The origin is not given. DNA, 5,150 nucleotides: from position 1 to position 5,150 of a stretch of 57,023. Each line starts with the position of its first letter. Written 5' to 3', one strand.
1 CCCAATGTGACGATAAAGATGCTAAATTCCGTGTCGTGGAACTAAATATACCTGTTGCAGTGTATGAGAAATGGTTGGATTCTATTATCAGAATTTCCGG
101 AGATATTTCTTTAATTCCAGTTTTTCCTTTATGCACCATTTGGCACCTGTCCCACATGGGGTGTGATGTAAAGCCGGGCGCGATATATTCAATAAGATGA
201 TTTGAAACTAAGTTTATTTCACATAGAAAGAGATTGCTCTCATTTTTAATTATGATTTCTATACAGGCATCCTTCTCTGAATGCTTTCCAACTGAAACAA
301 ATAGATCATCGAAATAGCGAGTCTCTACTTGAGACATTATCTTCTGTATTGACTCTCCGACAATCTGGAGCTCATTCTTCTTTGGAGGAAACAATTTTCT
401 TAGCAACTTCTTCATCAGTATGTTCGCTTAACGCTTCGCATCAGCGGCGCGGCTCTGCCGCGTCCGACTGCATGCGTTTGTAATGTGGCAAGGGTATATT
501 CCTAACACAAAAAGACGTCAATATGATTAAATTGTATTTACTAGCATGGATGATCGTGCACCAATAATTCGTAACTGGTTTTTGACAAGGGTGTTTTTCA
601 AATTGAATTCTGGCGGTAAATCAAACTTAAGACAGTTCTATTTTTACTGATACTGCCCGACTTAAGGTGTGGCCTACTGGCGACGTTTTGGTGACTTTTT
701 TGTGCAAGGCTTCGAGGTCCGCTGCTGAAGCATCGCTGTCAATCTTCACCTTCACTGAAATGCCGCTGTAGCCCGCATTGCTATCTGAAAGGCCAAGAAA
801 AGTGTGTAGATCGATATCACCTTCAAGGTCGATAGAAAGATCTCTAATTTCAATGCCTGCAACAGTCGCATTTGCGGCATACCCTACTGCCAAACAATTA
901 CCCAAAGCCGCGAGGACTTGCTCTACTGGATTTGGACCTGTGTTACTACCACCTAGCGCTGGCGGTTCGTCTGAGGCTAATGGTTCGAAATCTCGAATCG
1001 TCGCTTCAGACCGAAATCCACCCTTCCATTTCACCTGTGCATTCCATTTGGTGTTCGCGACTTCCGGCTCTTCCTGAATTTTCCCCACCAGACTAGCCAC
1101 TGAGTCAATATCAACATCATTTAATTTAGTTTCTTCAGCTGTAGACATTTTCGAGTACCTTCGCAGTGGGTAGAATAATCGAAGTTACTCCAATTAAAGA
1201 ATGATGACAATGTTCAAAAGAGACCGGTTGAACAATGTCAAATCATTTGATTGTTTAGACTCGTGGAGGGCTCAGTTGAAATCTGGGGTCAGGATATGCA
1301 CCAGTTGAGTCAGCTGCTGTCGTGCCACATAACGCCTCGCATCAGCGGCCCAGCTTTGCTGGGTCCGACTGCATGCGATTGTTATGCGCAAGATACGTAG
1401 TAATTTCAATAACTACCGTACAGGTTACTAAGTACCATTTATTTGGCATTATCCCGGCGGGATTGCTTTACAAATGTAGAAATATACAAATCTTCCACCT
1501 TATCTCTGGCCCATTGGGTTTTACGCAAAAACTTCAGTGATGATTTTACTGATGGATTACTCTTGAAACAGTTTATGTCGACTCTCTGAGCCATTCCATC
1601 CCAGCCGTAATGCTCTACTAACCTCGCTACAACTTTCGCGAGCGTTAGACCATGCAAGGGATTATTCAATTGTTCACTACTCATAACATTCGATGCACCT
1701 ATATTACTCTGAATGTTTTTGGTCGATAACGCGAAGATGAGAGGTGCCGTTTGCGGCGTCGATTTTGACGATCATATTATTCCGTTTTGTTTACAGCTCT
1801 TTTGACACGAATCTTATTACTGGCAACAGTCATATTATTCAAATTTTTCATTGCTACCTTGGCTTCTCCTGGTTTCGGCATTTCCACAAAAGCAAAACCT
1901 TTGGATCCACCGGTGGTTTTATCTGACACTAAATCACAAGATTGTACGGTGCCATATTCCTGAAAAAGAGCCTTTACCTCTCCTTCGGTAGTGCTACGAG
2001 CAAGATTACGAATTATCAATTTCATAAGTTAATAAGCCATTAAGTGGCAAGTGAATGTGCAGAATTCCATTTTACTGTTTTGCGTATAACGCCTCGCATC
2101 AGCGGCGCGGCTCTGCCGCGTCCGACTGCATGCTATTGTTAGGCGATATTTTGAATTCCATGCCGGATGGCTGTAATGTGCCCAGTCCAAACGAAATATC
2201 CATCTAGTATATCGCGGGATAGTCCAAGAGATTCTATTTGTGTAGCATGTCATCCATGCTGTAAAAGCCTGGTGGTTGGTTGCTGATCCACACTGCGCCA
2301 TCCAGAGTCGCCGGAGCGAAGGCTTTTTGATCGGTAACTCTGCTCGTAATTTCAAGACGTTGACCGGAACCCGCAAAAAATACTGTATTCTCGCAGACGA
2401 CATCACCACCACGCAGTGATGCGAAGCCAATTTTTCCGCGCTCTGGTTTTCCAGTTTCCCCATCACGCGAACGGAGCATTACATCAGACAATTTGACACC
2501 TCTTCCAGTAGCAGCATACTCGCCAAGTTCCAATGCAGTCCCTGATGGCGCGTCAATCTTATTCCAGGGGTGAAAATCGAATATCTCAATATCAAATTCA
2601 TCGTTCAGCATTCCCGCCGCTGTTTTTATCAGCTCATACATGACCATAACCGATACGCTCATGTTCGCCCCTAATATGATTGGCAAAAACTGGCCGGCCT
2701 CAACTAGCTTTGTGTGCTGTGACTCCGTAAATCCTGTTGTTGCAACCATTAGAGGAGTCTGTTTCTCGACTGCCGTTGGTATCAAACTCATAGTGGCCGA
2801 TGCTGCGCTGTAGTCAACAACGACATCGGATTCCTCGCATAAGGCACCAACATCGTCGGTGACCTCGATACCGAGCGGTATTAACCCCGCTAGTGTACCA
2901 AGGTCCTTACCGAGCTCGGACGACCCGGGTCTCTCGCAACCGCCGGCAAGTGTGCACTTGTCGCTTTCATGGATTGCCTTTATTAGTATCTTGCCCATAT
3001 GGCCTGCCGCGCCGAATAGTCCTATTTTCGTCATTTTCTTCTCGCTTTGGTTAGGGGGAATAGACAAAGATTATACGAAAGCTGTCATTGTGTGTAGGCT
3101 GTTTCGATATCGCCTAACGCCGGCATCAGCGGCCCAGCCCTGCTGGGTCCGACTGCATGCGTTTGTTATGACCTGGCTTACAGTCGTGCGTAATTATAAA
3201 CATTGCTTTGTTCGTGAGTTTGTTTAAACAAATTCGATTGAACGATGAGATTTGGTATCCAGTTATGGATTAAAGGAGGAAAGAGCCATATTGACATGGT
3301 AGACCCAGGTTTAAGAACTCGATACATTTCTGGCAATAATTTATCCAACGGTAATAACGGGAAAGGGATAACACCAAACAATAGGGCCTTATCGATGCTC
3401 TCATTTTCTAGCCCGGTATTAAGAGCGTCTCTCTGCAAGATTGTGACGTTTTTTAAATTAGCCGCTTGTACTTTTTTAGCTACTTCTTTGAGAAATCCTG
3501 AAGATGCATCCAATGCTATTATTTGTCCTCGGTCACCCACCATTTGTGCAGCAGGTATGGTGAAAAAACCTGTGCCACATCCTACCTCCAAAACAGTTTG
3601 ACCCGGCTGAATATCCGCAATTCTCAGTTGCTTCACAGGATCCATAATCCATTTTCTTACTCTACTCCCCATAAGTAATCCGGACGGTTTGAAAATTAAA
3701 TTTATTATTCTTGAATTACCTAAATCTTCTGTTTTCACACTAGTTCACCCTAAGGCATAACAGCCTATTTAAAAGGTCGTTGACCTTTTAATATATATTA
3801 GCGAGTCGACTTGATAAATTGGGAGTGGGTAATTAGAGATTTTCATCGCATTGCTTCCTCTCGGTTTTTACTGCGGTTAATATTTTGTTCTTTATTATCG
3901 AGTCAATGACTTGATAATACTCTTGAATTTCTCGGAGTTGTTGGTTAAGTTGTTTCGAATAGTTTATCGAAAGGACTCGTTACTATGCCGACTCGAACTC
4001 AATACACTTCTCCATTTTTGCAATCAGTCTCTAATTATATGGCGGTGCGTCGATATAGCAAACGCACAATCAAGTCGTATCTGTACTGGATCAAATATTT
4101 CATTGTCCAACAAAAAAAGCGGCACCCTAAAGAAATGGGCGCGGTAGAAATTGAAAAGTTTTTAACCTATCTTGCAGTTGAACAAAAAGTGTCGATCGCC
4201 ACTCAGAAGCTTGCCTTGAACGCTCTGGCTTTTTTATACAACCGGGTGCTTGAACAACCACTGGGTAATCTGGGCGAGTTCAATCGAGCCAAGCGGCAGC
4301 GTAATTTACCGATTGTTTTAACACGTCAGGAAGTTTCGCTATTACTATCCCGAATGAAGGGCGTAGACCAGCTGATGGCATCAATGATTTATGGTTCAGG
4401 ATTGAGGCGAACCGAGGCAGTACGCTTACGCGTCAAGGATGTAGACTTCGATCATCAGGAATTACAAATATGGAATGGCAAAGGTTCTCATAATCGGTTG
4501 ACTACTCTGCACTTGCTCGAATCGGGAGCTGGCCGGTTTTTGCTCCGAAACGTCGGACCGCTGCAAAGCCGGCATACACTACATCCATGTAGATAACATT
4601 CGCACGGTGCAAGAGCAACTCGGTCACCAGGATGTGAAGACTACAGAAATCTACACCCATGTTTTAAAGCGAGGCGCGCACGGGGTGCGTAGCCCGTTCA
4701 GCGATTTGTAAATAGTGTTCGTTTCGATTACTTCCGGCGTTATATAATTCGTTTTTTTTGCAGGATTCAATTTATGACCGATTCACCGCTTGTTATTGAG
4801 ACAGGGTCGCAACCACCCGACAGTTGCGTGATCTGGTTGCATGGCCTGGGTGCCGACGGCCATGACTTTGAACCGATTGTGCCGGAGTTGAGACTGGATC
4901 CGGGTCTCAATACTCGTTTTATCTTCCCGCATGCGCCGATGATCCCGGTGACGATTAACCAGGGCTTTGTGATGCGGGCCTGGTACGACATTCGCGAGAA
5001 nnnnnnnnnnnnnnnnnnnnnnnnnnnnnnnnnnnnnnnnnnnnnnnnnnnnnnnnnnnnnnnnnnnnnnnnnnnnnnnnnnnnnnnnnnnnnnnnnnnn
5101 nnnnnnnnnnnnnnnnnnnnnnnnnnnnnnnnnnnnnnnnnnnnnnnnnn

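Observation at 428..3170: attC family shows double compensatory stem substitutions and unusual bulged bases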

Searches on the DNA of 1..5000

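Call 53: search_rna_families(source=window, start=1, end=5000, threshold=evalue, max_evalue=1)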
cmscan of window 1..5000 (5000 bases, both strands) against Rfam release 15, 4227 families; matches with E-value up to 1: 0.
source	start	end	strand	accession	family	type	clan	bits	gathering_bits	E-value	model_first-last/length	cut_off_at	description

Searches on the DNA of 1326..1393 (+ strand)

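Call 32: search_dna_similar(query=window:1326-1393:+, collection=plasmids, mode=distant, max_evalue=0.01, max_rows=25)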
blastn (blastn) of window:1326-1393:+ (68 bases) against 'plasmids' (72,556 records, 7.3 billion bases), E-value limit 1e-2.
No match.
